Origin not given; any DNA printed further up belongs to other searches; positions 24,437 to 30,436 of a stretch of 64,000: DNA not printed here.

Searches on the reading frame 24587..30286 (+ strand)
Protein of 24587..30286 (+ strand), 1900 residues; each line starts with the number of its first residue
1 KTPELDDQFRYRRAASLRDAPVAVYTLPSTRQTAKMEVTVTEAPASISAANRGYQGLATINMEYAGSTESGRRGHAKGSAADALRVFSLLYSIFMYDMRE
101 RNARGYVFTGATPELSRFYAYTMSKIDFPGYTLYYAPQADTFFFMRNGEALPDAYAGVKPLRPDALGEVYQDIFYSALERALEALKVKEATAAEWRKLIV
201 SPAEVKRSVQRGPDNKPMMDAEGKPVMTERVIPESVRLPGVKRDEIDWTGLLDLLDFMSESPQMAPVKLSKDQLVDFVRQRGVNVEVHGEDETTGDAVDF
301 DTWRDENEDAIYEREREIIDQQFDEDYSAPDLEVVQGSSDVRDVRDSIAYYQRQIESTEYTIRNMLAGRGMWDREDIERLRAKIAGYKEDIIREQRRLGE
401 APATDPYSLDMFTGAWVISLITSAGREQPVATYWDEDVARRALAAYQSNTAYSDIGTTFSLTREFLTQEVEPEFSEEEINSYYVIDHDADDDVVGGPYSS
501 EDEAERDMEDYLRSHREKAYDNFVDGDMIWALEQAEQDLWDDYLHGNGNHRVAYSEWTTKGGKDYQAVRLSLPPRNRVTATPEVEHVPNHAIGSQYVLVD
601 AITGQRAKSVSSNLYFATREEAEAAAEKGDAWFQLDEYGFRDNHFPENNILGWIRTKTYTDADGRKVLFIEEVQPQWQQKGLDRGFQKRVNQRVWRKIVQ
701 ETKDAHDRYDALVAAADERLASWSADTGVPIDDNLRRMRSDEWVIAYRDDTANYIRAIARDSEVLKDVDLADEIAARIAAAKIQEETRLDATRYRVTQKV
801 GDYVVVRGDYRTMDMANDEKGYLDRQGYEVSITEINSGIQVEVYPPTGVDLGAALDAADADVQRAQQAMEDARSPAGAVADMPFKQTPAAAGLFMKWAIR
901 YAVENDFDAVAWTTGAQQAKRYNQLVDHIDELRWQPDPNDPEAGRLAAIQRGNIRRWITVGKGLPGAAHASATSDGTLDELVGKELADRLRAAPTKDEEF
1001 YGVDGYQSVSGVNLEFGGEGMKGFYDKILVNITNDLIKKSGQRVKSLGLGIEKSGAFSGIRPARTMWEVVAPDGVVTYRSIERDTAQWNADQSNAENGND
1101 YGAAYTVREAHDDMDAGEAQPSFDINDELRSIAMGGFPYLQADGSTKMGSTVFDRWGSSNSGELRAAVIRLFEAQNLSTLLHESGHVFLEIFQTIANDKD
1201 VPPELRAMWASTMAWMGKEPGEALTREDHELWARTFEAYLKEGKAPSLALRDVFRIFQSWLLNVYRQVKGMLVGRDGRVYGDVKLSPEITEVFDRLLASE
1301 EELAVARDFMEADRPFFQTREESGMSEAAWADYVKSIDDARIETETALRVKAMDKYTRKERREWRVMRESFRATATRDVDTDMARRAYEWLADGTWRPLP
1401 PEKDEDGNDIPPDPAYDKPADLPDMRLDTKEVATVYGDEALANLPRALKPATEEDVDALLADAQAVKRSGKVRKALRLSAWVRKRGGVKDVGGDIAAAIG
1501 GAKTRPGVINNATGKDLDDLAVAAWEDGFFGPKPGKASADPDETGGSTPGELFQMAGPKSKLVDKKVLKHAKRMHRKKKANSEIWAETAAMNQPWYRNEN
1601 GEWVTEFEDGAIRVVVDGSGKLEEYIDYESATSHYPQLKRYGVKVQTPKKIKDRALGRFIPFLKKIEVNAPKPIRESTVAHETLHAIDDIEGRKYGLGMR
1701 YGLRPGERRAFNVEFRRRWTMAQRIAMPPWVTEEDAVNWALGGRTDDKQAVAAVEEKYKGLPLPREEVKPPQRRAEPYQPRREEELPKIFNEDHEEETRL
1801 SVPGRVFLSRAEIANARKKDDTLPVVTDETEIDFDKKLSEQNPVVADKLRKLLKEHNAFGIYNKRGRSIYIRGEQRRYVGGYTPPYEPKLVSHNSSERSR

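Call 5: search_protein_families(library=pfam, proteins=[window:24587-30286:+], max_evalue=0.1)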
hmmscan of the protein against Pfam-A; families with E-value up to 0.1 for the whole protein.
window:24587-30286:+ (1900 aa): 2 families
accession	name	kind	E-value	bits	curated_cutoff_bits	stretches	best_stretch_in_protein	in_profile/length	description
PF18838.6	LPD23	-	0.0015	18.7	27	1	1554-1612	2-55/58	Large polyvalent protein associated domain 23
PF19837.4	DUF6316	-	0.01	16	28.5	0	495-515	33-53/55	Domain of unknown function (DUF6316)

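Call 8: search_protein_families(library=phrogs, proteins=[window:24587-30286:+], max_evalue=0.001)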
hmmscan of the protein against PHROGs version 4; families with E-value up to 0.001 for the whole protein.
window:24587-30286:+ (1900 aa): 2 families
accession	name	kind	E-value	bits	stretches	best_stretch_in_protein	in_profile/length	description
phrog_9880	-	unknown function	5.9e-59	200.8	1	1139-1451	938-1232/2231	-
phrog_13543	-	unknown function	5.9e-10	38.2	1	1554-1717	1178-1335/1879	-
